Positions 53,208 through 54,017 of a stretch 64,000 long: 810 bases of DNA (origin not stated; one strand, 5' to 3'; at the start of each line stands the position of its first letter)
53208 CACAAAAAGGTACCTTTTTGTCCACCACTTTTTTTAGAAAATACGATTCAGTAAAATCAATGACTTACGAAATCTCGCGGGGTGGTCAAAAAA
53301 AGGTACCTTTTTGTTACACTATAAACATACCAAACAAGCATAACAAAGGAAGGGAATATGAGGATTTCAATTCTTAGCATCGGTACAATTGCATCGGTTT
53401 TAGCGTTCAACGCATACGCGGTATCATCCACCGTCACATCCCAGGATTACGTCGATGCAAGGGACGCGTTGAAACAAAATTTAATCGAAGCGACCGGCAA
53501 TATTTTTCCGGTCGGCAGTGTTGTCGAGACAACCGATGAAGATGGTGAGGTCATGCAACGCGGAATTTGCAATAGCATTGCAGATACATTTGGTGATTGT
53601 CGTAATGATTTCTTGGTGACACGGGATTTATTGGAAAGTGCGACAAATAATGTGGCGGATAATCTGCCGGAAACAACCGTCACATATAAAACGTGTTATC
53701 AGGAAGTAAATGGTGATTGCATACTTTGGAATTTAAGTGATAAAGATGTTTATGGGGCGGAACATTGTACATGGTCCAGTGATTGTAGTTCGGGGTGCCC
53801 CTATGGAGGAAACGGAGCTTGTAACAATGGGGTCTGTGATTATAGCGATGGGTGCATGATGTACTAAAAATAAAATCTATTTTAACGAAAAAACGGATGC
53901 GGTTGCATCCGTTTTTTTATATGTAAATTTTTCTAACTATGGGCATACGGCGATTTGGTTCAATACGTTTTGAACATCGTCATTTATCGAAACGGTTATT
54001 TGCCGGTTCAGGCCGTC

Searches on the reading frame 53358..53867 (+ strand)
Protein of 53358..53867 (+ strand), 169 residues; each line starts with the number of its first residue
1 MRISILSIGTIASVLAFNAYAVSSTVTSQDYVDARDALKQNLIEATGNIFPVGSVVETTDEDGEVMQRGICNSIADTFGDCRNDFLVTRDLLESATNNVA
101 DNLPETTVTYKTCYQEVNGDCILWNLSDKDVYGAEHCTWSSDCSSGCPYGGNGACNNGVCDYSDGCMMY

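Call 13: search_protein_families(library=pfam, proteins=[window:53358-53867:+], max_evalue=0.01)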
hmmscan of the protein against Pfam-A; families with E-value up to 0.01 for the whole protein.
window:53358-53867:+ (169 aa): 0 families

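Call 15: search_protein_families(library=ncbifam, proteins=[window:53358-53867:+], max_evalue=0.01)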
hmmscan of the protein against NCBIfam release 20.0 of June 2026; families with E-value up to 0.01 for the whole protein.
window:53358-53867:+ (169 aa): 0 families

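Call 46: find_homologous_proteins(query=window:53358-53867:+)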
Query window:53358-53867:+ (169 aa): 82 proteins with E <= 0.001 among 105 candidates.
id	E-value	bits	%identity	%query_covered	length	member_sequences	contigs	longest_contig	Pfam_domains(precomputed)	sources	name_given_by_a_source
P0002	1.7e-109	381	100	100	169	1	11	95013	-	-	-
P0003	2.9e-67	244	71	97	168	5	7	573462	-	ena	-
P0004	4.6e-50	188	62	95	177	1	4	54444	-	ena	-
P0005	2.5e-46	176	62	83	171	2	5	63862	-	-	-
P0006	3.6e-45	172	63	77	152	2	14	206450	-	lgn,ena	-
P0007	2.8e-42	162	57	98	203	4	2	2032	-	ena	-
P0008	6.6e-42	161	59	93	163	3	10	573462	-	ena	-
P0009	4.1e-41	159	58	99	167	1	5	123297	-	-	-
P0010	1.6e-39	153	58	95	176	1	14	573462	-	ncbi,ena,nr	ncbi:MAG: hypothetical protein IJQ90_05010 [Alphaproteobacteria bacterium]|nr:hypothetical protein [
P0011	8.7e-36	141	41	92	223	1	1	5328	-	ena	-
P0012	5.6e-34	135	55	99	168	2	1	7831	-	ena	-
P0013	7.5e-32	129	47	93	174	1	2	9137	-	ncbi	-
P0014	3.6e-31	126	50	95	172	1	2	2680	-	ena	-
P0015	1.1e-29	122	49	92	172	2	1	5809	-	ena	-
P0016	1.5e-29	121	47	97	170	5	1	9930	-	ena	-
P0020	3.4e-28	117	48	95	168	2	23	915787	-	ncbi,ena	-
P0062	7.3e-20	89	44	96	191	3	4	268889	-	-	-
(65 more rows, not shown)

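Call 48: find_encoding_contigs(protein=P0002, flank=1500, max_places=10)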
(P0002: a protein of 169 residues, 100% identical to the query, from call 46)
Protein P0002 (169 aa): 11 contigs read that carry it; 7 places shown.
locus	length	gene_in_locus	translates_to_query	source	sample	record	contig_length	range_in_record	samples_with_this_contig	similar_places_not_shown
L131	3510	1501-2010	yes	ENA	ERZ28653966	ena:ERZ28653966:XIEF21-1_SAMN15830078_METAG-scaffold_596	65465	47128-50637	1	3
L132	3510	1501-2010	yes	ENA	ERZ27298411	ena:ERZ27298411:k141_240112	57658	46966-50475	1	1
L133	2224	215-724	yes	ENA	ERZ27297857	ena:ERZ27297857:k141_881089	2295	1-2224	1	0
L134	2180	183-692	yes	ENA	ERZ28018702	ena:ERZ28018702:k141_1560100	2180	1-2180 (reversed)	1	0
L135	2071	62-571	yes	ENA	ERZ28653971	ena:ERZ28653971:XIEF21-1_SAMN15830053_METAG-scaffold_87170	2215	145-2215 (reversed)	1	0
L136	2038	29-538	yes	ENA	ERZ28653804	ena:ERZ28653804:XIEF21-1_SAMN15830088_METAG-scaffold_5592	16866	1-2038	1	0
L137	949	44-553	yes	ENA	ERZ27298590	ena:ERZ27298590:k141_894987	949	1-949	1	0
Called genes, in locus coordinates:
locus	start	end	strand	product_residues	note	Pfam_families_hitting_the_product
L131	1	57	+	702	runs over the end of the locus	PF05170:AsmA, PF13116:YhdP (weak), PF05170:AsmA, PF27051:TamB_N (faint)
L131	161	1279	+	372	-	PF00712:DNA_pol3_beta, PF02767:DNA_pol3_beta_2, PF02768:DNA_pol3_beta_3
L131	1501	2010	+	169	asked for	-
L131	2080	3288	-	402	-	-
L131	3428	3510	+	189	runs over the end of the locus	PF08207:EFP_N, PF01132:EFP, PF09285:Elong-fact-P_C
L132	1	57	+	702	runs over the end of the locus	PF05170:AsmA, PF13116:YhdP (weak), PF05170:AsmA (weak), PF27051:TamB_N (faint)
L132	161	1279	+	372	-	PF00712:DNA_pol3_beta, PF02767:DNA_pol3_beta_2, PF02768:DNA_pol3_beta_3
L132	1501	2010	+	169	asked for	-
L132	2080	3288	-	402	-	-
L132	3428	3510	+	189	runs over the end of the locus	PF08207:EFP_N, PF01132:EFP, PF09285:Elong-fact-P_C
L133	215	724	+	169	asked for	-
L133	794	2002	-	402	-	-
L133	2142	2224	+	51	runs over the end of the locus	?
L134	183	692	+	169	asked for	-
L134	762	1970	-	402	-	-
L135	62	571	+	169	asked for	-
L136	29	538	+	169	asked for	-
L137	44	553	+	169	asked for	-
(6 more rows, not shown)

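Call 52: find_encoding_contigs(protein=P0009, flank=1500, max_places=10)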
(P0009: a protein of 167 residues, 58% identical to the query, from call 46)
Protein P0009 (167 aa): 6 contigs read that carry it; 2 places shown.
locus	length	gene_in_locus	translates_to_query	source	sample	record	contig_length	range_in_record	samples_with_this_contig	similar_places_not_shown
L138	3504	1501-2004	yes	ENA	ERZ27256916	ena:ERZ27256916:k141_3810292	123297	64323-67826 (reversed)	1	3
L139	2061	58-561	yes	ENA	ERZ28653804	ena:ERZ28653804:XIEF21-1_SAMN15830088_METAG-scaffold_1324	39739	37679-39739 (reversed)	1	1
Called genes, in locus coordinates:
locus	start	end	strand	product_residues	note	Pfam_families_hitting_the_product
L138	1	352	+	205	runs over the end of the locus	-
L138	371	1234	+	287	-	PF11276:DUF3078 (weak)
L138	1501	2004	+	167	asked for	-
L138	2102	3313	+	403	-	PF00579:tRNA-synt_1b, PF22421:SYY_C-terminal, PF01479:S4 (weak)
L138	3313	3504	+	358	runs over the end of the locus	PF01551:Peptidase_M23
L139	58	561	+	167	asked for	-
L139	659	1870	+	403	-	PF00579:tRNA-synt_1b, PF22421:SYY_C-terminal, PF01479:S4 (weak)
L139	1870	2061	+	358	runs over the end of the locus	PF01551:Peptidase_M23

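Call 55: find_encoding_contigs(protein=P0005, flank=1000, max_places=10)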
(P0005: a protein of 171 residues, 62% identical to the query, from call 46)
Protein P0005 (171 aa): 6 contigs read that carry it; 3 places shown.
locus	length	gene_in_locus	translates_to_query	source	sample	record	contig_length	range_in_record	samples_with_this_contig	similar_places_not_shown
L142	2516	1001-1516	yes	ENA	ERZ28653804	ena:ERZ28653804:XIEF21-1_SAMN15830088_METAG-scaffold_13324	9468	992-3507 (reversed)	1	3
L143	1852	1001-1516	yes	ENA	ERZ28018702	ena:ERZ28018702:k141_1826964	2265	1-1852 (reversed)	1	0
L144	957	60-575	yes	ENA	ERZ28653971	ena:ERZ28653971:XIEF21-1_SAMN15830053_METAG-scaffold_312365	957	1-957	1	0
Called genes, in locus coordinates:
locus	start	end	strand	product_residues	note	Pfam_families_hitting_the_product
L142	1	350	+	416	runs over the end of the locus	PF00109:ketoacyl-synt, PF02801:Ketoacyl-synt_C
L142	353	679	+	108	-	-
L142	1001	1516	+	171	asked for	-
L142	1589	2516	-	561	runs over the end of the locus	PF00501:AMP-binding, PF13193:AMP-binding_C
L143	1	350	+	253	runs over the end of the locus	?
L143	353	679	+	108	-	-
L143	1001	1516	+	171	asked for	-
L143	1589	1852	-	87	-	?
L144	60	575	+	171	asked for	-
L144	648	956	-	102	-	?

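Call 56: find_encoding_contigs(protein=P0062, flank=1000, max_places=10)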
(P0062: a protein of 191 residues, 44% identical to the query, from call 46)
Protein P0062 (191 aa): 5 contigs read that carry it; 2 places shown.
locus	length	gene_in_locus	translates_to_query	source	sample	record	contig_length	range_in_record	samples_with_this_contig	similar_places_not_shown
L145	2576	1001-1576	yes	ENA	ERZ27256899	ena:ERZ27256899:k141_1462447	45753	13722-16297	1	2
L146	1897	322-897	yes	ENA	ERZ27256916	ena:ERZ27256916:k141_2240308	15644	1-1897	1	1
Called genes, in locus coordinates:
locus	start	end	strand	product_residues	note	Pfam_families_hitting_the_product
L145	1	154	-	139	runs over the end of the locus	-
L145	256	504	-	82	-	-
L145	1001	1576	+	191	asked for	-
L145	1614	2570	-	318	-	PF05958:tRNA_U5-meth_tr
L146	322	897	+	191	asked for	-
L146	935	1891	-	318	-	PF05958:tRNA_U5-meth_tr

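Call 83: find_encoding_contigs(protein=P0003, flank=600, max_places=10)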
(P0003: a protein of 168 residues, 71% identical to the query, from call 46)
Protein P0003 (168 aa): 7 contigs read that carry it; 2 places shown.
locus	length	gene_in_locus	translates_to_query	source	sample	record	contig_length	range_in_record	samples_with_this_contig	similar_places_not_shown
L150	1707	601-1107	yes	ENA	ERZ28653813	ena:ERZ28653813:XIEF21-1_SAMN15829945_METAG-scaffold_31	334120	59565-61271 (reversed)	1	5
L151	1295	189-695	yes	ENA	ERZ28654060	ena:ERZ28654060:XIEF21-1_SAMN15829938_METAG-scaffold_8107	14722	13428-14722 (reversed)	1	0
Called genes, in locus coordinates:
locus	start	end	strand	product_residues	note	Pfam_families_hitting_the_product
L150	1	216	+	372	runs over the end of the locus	PF00712:DNA_pol3_beta, PF02767:DNA_pol3_beta_2, PF02768:DNA_pol3_beta_3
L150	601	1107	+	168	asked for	-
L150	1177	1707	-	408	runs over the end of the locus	-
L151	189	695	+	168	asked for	-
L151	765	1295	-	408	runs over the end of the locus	-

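Call 84: find_encoding_contigs(protein=P0020, flank=600, max_places=10)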
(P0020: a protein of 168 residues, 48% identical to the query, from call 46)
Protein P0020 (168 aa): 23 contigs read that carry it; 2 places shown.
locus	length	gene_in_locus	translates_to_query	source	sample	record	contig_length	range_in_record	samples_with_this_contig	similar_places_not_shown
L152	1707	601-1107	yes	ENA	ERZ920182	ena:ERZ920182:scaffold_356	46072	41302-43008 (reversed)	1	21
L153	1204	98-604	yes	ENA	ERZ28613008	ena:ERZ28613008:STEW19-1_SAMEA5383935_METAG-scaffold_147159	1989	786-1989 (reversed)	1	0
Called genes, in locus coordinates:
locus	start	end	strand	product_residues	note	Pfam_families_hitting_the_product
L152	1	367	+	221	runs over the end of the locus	PF06414:Zeta_toxin (faint), PF13671:AAA_33 (weak)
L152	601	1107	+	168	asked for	-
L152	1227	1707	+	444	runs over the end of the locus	-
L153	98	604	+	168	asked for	-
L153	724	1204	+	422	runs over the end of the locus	?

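Call 85: find_encoding_contigs(protein=P0006, flank=600, max_places=10)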
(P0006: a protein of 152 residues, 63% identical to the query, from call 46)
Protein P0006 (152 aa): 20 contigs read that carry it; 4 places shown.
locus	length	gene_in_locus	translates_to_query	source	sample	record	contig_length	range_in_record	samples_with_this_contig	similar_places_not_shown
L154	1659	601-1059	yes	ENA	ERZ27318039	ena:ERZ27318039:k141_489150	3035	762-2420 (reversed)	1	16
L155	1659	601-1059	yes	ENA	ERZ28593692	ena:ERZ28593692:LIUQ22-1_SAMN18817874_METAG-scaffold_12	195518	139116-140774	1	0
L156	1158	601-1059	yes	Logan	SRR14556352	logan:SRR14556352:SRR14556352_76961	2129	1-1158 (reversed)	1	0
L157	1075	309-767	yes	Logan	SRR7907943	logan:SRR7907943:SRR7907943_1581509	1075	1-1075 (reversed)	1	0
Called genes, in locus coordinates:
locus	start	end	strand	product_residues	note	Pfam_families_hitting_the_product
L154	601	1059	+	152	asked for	-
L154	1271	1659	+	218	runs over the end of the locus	PF04335:VirB8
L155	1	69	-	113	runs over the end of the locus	-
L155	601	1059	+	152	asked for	-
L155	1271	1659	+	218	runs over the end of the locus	PF04335:VirB8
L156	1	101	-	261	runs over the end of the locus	-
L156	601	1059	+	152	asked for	-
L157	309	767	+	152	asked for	-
